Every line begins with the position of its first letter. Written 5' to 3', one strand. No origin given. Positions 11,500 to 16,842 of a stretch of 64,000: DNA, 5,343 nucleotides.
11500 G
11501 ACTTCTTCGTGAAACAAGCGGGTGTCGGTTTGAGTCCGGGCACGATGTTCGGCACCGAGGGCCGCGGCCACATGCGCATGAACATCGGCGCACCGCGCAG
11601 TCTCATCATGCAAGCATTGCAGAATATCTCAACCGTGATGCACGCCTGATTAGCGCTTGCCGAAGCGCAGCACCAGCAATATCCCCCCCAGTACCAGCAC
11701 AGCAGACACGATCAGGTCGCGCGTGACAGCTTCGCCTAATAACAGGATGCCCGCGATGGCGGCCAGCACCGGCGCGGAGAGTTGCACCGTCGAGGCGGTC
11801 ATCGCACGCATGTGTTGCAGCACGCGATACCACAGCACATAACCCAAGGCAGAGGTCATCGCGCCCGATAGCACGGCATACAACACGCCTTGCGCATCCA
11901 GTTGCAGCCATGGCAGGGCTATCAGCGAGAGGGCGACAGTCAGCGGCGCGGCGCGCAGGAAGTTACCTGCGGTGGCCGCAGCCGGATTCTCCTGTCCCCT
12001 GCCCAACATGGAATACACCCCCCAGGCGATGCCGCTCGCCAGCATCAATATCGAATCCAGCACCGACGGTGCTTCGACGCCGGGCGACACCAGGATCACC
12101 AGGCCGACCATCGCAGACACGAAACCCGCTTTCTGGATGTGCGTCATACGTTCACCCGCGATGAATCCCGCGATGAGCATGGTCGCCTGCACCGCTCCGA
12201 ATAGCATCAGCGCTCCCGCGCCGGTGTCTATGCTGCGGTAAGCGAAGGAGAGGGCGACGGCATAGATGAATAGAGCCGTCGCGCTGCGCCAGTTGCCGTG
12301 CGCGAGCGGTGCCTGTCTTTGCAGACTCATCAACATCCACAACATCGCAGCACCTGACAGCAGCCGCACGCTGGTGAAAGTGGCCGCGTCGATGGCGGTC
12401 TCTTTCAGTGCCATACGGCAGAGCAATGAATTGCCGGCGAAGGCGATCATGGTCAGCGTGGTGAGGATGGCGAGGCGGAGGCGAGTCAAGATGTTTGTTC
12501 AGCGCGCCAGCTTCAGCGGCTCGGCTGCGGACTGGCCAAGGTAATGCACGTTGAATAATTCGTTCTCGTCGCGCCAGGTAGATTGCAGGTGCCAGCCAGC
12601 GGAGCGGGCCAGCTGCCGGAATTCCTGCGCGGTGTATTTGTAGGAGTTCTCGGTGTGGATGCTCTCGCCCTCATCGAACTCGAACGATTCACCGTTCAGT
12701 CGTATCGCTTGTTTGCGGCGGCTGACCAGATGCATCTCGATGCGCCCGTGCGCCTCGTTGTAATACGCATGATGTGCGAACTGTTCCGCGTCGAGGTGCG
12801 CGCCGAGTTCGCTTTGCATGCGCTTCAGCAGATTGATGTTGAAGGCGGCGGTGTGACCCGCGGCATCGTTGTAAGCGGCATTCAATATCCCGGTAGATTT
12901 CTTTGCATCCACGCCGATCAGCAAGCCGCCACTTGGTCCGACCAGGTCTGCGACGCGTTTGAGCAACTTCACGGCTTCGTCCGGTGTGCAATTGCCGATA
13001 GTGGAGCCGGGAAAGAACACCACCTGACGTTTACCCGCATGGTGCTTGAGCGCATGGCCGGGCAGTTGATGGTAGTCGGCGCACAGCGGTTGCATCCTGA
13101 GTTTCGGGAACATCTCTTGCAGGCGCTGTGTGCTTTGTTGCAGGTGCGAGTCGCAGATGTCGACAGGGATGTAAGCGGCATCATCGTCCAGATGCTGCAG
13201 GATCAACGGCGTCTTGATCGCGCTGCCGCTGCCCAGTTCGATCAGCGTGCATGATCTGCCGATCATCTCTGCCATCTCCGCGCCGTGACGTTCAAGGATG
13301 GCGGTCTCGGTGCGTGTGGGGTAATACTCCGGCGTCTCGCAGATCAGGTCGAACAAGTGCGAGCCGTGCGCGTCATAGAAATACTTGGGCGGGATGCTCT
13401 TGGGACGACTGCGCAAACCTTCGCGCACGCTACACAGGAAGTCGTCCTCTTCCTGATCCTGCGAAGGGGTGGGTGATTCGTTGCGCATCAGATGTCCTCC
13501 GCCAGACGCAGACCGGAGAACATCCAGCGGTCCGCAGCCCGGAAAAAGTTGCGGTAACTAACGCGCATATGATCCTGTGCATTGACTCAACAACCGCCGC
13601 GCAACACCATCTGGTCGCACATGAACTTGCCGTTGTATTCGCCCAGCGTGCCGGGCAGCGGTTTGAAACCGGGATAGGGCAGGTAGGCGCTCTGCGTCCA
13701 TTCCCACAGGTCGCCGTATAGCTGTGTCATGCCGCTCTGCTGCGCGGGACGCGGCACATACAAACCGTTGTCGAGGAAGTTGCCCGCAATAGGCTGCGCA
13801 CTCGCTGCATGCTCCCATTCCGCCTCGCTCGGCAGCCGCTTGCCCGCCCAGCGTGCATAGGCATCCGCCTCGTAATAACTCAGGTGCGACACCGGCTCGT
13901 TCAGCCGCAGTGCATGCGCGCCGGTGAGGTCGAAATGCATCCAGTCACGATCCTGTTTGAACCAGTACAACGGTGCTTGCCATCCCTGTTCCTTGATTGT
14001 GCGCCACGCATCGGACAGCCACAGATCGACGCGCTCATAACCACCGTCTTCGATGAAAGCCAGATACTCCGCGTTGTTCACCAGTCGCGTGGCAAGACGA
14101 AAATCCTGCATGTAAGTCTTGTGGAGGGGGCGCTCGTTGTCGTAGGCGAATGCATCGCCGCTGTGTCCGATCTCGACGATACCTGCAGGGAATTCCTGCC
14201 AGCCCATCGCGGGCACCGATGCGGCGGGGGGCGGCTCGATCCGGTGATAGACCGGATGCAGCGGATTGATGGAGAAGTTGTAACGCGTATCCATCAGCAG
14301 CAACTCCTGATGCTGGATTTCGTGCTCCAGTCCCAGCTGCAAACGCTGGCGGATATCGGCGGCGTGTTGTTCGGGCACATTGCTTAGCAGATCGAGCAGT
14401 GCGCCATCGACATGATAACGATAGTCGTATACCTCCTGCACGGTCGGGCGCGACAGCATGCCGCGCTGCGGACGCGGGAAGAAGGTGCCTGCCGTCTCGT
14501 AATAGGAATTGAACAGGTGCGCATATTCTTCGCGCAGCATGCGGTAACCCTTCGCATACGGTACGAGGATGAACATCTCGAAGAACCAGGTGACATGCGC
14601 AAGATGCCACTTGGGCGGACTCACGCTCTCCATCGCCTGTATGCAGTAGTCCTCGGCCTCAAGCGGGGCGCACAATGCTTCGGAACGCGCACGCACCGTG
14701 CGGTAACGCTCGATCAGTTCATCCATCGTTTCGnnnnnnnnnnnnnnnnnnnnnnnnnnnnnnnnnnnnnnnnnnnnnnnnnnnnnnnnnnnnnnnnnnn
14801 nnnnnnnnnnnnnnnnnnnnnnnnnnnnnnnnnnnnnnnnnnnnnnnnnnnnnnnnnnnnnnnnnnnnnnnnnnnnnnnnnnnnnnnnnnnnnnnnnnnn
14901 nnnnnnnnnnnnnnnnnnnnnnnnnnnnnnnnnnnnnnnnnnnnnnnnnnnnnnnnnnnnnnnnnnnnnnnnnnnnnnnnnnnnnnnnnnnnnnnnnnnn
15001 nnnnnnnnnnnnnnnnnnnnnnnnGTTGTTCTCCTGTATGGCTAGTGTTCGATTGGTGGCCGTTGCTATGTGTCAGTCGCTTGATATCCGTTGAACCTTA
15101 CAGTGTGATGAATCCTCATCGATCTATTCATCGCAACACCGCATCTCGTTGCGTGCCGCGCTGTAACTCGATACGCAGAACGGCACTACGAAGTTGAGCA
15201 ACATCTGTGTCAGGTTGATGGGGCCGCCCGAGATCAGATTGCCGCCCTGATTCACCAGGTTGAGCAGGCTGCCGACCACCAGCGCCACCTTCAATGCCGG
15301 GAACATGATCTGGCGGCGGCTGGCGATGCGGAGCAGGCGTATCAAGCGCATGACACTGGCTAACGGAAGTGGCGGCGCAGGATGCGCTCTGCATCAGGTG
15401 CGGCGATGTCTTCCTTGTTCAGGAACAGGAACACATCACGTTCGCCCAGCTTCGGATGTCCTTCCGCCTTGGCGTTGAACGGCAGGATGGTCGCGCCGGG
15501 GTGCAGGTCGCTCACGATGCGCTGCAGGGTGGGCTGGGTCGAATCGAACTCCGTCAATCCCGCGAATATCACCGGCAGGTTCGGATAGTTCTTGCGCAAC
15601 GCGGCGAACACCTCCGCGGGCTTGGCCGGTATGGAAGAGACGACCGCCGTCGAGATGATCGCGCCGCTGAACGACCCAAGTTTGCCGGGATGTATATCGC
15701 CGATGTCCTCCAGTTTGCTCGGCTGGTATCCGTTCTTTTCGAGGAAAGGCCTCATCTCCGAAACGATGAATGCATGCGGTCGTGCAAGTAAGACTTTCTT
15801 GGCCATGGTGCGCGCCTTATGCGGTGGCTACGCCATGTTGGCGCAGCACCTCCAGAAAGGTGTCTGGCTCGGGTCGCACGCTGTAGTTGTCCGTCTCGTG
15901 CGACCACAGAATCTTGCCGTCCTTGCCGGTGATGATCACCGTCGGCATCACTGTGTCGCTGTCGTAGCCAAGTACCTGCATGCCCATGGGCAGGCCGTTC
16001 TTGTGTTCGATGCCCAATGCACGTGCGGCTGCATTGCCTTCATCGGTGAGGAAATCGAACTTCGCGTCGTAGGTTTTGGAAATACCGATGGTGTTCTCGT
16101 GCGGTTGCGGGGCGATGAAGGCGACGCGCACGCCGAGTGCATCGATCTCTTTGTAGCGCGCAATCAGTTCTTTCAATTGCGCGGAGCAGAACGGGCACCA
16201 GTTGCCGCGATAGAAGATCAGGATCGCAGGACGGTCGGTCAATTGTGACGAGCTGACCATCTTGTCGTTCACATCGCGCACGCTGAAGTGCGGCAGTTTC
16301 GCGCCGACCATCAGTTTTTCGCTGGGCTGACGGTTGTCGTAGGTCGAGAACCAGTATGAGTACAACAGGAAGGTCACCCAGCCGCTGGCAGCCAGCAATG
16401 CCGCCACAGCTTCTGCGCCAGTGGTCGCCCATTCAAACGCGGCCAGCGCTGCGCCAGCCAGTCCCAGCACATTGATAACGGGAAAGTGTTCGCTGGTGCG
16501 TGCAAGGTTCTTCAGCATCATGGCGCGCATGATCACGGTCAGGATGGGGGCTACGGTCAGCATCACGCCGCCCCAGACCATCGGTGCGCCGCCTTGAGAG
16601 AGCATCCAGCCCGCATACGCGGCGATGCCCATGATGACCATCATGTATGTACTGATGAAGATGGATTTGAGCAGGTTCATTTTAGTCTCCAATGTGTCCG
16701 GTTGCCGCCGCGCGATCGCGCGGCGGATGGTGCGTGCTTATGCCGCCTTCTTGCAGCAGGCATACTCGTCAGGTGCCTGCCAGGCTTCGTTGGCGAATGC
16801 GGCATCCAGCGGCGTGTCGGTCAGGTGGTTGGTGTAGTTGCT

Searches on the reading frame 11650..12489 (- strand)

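Call 82: search_protein_families(library=ncbifam, proteins=[window:11650-12489:-], max_evalue=0.00001)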
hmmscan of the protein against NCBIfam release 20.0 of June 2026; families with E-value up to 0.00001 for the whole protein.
window:11650-12489:- (279 aa): 2 families
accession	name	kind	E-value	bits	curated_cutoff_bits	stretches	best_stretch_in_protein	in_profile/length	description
TIGR00950.1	2A78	equivalog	2e-09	37.2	230.2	1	24-271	7-264/264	carboxylate/amino acid/amine transporter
NF008676.0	PRK11689.1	equivalog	7.7e-06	25.2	194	0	104-273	108-287/297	aromatic amino acid DMT transporter YddG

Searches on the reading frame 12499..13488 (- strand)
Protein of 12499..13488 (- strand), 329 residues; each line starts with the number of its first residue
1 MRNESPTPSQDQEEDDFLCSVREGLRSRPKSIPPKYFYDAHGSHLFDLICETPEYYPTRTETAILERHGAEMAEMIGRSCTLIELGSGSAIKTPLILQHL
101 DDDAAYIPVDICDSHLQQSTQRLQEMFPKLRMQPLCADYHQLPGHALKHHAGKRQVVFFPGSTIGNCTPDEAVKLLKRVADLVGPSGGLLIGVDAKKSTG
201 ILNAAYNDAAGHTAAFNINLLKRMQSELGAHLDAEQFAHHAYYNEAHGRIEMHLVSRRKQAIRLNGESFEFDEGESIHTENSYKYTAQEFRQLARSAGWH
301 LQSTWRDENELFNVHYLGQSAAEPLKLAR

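Call 82: search_protein_families(library=ncbifam, proteins=[window:12499-13488:-], max_evalue=0.00001)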
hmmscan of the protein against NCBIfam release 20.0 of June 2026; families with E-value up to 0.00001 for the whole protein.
window:12499-13488:- (329 aa): 2 families
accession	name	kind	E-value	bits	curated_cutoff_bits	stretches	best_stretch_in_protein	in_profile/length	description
TIGR03438.1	egtD_ergothio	equivalog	9e-118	392.8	290.9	1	20-316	5-300/301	L-histidine N(alpha)-methyltransferase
TIGR03439.1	methyl_EasF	subfamily_domain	5.1e-54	183.3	205.55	1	11-315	7-320/321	EasF family methyltransferase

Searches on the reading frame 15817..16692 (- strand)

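Call 82: search_protein_families(library=ncbifam, proteins=[window:15817-16692:-], max_evalue=0.00001)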
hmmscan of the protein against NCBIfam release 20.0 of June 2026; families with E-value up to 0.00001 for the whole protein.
window:15817-16692:- (291 aa): 3 families
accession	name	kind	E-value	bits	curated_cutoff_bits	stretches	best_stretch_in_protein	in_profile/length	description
NF040769.1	SelL_rel_redox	subfamily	1.2e-11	44.5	120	1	133-230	3-102/173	SelL-related redox protein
NF006960.0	PRK09437.1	equivalog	1e-09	38.5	140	1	126-232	3-109/156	thioredoxin-dependent thiol peroxidase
NF002854.0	PRK03147.1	subfamily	2.3e-08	34.2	170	1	106-229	21-138/176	thiol-disulfide oxidoreductase ResA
